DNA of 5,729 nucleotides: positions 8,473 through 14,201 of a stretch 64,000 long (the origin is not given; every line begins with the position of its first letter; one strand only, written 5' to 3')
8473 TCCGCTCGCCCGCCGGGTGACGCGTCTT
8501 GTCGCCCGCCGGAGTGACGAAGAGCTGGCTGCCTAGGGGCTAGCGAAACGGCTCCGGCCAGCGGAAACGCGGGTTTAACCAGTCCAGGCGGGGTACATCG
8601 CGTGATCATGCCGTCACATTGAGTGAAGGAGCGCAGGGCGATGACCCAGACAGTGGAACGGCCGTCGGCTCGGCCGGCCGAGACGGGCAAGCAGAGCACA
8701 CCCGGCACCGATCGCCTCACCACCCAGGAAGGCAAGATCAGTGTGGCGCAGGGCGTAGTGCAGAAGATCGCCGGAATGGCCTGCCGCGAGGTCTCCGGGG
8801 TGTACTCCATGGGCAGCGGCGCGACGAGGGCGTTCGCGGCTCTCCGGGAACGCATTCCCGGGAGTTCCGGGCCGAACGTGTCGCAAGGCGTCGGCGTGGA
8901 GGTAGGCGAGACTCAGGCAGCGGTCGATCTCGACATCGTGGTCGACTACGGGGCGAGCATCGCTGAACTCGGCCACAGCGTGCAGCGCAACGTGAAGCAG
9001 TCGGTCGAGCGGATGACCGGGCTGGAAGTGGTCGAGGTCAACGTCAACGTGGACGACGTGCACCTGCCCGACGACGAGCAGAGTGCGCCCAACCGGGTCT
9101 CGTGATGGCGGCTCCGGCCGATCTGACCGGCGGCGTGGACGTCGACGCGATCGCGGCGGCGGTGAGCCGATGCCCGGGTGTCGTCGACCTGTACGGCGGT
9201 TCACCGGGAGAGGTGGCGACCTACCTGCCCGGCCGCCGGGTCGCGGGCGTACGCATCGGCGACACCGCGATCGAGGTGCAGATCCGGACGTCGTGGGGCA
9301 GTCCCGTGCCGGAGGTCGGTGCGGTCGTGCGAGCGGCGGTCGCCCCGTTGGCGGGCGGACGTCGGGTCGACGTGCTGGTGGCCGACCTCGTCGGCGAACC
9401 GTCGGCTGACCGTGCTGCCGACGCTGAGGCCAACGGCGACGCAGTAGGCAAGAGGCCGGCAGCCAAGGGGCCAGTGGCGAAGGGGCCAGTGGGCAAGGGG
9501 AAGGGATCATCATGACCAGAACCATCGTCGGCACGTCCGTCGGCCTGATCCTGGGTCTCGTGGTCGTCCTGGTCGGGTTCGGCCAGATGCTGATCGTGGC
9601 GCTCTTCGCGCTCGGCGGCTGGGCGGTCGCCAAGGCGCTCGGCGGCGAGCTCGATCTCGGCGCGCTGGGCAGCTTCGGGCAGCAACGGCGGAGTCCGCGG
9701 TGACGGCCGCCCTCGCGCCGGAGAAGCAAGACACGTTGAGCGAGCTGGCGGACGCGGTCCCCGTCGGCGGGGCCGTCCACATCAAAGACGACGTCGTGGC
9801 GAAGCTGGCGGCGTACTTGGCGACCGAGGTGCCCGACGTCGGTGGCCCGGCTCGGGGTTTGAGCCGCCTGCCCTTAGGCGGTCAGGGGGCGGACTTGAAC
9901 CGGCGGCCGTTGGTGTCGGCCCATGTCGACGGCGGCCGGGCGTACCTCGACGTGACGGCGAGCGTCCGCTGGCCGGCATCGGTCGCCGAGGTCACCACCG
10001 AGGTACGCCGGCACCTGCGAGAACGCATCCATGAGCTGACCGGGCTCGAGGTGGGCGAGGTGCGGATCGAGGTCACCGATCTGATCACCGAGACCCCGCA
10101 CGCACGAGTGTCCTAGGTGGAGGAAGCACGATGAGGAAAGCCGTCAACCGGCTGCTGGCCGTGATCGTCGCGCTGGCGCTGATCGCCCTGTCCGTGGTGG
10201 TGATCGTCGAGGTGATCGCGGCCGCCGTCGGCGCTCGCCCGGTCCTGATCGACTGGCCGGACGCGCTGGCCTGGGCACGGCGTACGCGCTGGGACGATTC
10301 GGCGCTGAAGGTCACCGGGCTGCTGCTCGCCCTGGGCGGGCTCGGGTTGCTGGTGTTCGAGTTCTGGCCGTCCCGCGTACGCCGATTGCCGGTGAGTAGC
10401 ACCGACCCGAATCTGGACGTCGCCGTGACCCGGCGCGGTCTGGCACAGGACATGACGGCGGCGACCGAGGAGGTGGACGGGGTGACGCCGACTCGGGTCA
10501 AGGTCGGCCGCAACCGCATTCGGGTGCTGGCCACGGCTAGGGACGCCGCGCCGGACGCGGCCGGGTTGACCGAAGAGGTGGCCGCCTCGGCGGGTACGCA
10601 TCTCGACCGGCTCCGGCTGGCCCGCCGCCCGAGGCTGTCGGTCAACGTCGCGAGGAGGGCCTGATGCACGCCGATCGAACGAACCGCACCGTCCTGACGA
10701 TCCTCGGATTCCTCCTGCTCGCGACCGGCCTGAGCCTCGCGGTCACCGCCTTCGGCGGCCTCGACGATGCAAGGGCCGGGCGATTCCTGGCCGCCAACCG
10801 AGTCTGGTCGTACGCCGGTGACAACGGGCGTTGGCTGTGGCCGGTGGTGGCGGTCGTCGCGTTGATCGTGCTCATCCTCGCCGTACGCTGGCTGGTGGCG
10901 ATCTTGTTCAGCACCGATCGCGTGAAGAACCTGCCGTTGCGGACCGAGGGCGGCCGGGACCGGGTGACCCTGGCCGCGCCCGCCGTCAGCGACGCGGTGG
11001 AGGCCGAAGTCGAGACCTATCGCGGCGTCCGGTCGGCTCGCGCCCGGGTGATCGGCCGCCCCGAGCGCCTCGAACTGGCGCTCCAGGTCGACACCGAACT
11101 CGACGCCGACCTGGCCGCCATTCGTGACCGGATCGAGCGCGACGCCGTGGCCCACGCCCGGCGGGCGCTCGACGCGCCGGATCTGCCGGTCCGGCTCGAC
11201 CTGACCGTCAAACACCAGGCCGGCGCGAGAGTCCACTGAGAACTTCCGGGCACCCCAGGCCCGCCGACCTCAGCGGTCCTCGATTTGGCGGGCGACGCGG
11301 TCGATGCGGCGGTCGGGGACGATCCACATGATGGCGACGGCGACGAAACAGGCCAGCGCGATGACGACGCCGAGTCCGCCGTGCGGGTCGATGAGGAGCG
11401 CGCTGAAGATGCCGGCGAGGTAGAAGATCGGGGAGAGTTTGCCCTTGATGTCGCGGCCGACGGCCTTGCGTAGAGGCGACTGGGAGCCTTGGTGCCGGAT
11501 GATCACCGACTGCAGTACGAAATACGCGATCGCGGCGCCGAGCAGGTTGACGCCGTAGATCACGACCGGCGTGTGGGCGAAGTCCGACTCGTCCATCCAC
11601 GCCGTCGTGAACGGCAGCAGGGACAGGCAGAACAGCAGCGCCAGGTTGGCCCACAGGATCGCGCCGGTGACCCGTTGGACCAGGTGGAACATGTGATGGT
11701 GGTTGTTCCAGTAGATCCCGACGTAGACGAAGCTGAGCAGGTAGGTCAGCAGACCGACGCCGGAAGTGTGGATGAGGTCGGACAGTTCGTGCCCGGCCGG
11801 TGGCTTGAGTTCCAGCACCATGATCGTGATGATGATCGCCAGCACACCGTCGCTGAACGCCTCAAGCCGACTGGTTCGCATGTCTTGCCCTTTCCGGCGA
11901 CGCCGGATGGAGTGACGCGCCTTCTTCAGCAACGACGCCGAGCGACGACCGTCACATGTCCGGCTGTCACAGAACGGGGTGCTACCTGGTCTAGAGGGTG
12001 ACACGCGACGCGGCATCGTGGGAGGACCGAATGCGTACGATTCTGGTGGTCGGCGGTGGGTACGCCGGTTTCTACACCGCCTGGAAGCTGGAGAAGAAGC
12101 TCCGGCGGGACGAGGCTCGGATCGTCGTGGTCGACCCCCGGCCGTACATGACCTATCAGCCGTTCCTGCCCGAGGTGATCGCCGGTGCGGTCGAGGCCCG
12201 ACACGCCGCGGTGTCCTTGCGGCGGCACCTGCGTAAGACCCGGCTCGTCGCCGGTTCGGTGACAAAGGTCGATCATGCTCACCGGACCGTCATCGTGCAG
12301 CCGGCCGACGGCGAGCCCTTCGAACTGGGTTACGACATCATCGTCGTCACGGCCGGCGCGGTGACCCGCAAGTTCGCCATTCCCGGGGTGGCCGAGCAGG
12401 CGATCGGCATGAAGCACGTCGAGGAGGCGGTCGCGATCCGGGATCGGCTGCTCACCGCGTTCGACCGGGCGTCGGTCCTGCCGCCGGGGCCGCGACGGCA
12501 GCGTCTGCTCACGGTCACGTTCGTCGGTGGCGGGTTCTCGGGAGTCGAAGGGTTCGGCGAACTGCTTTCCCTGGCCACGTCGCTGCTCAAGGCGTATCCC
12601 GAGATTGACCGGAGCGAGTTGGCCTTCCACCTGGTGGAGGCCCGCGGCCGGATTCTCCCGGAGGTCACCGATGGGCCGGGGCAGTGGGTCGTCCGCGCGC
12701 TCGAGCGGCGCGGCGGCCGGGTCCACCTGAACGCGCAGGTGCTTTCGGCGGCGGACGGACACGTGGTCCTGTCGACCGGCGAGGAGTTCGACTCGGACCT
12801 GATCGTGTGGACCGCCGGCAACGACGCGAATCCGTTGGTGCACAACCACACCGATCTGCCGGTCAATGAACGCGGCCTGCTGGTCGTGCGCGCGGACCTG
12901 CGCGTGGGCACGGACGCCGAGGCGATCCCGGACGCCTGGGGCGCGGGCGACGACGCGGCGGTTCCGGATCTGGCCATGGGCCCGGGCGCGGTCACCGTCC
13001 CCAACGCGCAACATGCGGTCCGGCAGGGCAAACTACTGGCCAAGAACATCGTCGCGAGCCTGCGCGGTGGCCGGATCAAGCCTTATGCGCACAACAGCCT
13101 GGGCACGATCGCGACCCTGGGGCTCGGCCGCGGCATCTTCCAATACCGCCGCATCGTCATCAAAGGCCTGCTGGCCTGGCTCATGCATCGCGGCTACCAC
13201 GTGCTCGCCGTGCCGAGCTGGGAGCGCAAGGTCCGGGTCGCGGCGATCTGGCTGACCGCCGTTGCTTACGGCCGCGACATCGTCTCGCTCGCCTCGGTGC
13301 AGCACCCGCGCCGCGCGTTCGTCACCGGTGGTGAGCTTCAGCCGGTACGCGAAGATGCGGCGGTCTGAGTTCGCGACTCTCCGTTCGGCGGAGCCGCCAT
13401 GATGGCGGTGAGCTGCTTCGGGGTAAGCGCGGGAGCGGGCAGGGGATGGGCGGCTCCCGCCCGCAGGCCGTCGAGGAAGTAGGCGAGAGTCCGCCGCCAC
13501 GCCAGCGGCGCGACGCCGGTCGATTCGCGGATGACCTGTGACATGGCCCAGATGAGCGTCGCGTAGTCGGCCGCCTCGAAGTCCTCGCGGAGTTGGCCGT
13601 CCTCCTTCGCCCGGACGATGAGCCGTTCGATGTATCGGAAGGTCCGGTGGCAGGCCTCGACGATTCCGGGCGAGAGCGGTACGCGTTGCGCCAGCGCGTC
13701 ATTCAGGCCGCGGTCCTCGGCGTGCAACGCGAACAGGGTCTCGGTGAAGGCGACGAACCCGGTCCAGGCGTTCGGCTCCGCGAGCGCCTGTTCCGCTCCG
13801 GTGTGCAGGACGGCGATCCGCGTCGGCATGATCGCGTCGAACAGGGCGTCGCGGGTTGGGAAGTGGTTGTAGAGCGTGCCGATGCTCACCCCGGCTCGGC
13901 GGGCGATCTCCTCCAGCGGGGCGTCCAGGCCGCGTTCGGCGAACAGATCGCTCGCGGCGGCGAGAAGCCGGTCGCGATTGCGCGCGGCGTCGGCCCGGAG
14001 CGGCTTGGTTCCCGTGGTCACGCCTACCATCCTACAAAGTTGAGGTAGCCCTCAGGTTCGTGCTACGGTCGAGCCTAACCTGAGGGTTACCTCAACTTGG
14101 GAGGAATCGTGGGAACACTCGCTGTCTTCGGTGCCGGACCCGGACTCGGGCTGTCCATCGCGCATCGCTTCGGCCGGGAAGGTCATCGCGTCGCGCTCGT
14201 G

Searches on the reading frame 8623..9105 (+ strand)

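Call 100: search_protein_families(library=pfam, proteins=[window:8623-9105:+], max_evalue=0.0001)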
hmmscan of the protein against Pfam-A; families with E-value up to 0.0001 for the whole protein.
window:8623-9105:+ (160 aa): 1 family
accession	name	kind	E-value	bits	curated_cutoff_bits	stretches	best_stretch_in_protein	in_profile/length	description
PF03780.18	Asp23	-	4.9e-31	107.8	28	1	36-147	2-108/108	Asp23 family, cell envelope-related function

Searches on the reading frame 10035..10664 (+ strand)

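Call 100: search_protein_families(library=pfam, proteins=[window:10035-10664:+], max_evalue=0.0001)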
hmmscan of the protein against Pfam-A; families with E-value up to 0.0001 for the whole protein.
window:10035-10664:+ (209 aa): 1 family
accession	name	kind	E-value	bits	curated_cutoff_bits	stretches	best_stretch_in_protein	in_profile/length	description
PF19803.4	DUF6286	-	1.7e-18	67.5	35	1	102-205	3-107/108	Family of unknown function (DUF6286)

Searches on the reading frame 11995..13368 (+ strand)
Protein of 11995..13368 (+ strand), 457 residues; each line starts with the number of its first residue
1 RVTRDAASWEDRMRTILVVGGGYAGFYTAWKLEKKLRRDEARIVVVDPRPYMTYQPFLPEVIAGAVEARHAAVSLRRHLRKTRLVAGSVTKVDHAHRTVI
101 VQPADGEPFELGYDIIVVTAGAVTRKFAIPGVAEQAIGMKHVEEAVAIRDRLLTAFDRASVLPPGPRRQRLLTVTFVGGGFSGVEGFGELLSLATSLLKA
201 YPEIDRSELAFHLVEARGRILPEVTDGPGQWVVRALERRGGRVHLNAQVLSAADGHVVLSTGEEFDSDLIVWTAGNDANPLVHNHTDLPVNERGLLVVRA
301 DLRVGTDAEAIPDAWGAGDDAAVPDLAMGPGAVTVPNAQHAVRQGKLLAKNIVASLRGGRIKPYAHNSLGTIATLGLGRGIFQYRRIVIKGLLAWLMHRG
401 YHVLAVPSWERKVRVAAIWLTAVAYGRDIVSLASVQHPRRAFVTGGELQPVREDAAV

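Call 74: search_protein_families(library=pfam, proteins=[window:11995-13368:+], max_evalue=0.00001)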
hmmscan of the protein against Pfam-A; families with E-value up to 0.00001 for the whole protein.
window:11995-13368:+ (457 aa): 3 families
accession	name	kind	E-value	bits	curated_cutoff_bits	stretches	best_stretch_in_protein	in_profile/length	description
PF07992.20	Pyr_redox_2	-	1.8e-36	126.5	26.1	1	15-345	2-291/291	Pyridine nucleotide-disulphide oxidoreductase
PF01266.30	DAO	-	1.3e-08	35.2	27.9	0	230-294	153-226/353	FAD dependent oxidoreductase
PF13454.12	NAD_binding_9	-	6.8e-06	26.6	21.8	0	18-55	2-39/155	FAD-NAD(P)-binding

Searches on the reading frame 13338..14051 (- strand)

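Call 74: search_protein_families(library=pfam, proteins=[window:13338-14051:-], max_evalue=0.00001)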
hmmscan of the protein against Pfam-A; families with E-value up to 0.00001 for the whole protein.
window:13338-14051:- (237 aa): 2 families
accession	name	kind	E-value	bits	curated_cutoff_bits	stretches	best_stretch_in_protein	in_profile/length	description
PF00440.29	TetR_N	-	1.3e-15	57.3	24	1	29-74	1-47/47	Bacterial regulatory proteins, tetR family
PF21597.2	TetR_C_43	-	3.3e-11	43.7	27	1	98-198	5-105/105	Transcriptional regulator SbtR-like, C-terminal domain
